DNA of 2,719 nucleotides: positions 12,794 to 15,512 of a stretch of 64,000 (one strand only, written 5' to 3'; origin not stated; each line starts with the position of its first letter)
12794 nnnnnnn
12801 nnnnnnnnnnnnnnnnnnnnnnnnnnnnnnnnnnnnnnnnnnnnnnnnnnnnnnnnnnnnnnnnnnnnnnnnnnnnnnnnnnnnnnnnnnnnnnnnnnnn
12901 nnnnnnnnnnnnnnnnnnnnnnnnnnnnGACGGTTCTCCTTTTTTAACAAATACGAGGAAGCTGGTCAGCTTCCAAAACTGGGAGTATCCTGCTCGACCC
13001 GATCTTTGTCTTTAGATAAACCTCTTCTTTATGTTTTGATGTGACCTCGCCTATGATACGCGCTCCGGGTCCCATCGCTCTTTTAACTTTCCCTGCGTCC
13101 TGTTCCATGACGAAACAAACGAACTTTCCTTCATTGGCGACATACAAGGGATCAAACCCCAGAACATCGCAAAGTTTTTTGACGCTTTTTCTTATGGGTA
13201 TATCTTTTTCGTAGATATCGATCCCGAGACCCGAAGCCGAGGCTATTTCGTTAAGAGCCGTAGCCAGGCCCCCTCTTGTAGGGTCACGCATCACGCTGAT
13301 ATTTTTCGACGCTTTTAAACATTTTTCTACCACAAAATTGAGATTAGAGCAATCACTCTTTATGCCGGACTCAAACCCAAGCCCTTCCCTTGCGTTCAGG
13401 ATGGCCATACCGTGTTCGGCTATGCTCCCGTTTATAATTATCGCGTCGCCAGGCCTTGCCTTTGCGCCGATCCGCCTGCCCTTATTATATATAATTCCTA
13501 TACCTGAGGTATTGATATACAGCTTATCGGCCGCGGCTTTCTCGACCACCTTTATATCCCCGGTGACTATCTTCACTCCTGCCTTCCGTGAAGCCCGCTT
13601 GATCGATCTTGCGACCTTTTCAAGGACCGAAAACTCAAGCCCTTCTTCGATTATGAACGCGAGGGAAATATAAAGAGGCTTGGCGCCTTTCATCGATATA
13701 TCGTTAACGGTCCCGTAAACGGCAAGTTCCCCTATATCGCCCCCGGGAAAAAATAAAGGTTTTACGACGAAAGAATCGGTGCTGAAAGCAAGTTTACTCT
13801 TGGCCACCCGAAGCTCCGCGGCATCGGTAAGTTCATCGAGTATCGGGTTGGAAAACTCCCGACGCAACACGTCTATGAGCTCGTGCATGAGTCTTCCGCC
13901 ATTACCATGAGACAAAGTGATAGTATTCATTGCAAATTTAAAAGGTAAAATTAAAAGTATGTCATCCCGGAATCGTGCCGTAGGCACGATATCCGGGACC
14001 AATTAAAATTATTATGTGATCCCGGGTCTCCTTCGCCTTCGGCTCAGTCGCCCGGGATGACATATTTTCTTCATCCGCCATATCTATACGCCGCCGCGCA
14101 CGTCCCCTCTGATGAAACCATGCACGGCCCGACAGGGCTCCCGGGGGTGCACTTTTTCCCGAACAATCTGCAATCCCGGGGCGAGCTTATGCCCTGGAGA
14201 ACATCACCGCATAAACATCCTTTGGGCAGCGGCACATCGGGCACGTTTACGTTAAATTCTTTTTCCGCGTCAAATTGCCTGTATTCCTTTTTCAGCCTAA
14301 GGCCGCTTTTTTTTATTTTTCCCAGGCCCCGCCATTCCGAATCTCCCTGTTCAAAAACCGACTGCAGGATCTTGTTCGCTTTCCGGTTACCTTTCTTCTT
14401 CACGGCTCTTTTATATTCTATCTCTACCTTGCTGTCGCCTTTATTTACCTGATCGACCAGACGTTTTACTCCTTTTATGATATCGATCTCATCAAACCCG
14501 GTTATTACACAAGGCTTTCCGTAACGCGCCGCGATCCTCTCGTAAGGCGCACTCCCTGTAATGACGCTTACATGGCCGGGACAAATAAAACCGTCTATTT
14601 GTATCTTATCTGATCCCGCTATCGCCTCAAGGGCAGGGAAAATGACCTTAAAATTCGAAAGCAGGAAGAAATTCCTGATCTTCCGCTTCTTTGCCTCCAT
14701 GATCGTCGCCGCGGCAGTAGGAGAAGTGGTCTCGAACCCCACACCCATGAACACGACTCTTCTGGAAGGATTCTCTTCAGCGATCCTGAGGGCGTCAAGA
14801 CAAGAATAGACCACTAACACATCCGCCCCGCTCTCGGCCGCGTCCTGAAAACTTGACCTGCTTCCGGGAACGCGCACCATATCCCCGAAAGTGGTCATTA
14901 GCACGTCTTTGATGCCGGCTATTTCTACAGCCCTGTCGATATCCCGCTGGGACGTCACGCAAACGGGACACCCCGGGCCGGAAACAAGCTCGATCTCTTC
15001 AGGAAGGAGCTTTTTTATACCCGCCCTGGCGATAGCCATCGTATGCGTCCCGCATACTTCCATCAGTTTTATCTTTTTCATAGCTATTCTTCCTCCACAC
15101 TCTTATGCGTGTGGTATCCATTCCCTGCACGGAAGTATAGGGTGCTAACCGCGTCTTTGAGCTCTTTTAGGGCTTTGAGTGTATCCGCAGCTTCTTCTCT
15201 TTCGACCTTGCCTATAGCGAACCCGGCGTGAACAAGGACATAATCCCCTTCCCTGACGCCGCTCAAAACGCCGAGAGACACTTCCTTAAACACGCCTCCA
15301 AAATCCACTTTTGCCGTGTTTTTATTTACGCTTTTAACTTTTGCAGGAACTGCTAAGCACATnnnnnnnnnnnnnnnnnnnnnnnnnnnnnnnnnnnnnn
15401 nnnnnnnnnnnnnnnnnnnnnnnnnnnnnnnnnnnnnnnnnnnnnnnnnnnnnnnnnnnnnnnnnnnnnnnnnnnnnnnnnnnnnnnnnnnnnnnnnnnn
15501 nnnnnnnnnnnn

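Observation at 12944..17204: Minimalist hyp maturation set: HypF reduced to its Kae1-like domain, HypA without zinc finger, no hypB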

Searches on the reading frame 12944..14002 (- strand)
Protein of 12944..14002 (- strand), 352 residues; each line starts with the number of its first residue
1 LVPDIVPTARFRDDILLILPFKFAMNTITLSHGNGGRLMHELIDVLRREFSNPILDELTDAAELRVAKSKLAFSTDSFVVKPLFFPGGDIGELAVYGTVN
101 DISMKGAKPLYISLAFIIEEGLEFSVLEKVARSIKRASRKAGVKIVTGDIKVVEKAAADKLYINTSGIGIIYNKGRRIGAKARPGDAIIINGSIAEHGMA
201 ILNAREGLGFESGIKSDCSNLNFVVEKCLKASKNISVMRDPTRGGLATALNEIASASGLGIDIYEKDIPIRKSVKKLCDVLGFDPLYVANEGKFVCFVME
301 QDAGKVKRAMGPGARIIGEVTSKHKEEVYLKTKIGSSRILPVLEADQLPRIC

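Call 3: search_protein_families(library=pfam, proteins=[window:12944-14002:-], max_evalue=0.1)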
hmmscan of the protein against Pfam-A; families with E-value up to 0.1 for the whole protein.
window:12944-14002:- (352 aa): 2 families
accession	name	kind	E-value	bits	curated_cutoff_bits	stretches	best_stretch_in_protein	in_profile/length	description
PF02769.27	AIRS_C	-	2.6e-27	96.4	23.1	1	183-330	1-155/156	AIR synthase related protein, C-terminal domain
PF00586.29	AIRS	-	4e-22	79.2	24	1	60-171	3-112/112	AIR synthase related protein, N-terminal domain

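Call 4: search_protein_families(library=ncbifam, proteins=[window:12944-14002:-], max_evalue=0.1)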
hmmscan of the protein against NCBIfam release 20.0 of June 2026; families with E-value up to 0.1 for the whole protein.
window:12944-14002:- (352 aa): 12 families
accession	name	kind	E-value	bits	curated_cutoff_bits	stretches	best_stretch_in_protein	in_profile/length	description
TIGR02124.1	hypE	equivalog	2.3e-128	427.8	251.6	1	28-352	2-332/332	hydrogenase expression/formation protein HypE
TIGR01379.1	thiL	equivalog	2e-23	82.9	184.15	1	49-330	15-303/320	thiamine-phosphate kinase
NF004353.0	PRK05731.2-2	equivalog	2.8e-23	82.5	301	1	41-332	4-287/311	thiamine-phosphate kinase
NF004351.0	PRK05731.1-4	equivalog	2.1e-19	69.8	324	1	59-326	39-302/321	thiamine-phosphate kinase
NF002290.1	PRK01213.1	equivalog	4.9e-09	34.9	648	1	54-330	419-699/723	phosphoribosylformylglycinamidine synthase subunit PurL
TIGR01736.1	FGAM_synth_II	equivalog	1.5e-08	33.4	525.75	1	54-325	414-689/718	phosphoribosylformylglycinamidine synthase subunit PurL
TIGR00476.1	selD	equivalog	1e-07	31.5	125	1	56-279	43-262/311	selenide, water dikinase SelD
NF004350.0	PRK05731.1-1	equivalog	6.6e-07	28.5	441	1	60-311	30-284/325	thiamine-phosphate kinase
NF002098.0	PRK00943.1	equivalog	9e-06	24.8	299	1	59-278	50-265/347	selenide, water dikinase SelD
TIGR00878.1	purM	equivalog_domain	0.0001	21.6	236.35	1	94-193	81-180/332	phosphoribosylformylglycinamidine cyclo-ligase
NF004354.0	PRK05731.2-3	equivalog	0.00054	19.4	204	1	85-265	44-215/273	thiamine-phosphate kinase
TIGR04050.1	MSMEG_0567_Cter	hypoth_equivalog_domain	0.063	12.7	312.2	0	94-270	67-228/296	MSMEG_0567/sll0787 family protein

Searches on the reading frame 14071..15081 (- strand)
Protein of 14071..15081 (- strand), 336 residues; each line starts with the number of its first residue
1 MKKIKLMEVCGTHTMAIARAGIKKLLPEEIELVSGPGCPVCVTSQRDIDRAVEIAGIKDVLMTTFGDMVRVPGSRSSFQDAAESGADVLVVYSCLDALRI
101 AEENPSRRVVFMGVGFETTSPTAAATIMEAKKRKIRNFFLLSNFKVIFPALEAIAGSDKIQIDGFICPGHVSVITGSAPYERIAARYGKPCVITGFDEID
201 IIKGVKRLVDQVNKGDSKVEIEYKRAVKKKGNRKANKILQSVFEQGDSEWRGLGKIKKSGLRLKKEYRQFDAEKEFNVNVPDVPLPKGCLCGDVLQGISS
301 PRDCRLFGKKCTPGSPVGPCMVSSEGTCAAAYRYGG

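Call 3: search_protein_families(library=pfam, proteins=[window:14071-15081:-], max_evalue=0.1)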
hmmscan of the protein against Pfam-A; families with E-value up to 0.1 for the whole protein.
window:14071-15081:- (336 aa): 1 family
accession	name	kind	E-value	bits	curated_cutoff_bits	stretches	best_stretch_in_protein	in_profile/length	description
PF01924.21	HypD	-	6.5e-148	493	25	1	2-335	18-351/351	Hydrogenase formation hypA family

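Call 4: search_protein_families(library=ncbifam, proteins=[window:14071-15081:-], max_evalue=0.1)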
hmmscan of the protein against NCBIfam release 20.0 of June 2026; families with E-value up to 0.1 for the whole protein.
window:14071-15081:- (336 aa): 1 family
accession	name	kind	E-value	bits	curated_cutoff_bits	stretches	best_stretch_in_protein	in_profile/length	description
TIGR00075.1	hypD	equivalog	7.4e-140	466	192.8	1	2-335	32-367/372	hydrogenase formation protein HypD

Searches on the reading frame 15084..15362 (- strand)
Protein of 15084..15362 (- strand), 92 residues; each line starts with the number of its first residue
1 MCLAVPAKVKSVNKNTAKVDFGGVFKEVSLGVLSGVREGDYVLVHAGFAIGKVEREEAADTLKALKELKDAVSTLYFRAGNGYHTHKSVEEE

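Call 3: search_protein_families(library=pfam, proteins=[window:15084-15362:-], max_evalue=0.1)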
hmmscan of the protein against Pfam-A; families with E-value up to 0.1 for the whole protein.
window:15084-15362:- (92 aa): 1 family
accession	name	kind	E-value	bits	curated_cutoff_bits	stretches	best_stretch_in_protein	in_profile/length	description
PF01455.23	HupF_HypC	-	2.5e-26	92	28.5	1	1-65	1-65/65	HupF/HypC family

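Call 4: search_protein_families(library=ncbifam, proteins=[window:15084-15362:-], max_evalue=0.1)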
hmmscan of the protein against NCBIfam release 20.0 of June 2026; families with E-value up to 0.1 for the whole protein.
window:15084-15362:- (92 aa): 3 families
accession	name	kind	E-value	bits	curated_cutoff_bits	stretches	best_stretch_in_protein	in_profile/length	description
TIGR00074.1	hypC_hupF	subfamily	2.3e-23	81.8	48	1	1-74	1-74/80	HypC/HybG/HupF family hydrogenase formation chaperone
NF007712.0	PRK10409.1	equivalog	1.4e-13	50.9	136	1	1-70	1-76/90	HypC/HybG/HupF family hydrogenase formation chaperone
NF007721.0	PRK10413.1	equivalog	4.2e-10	39.4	115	1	1-73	1-80/87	hydrogenase maturation factor HybG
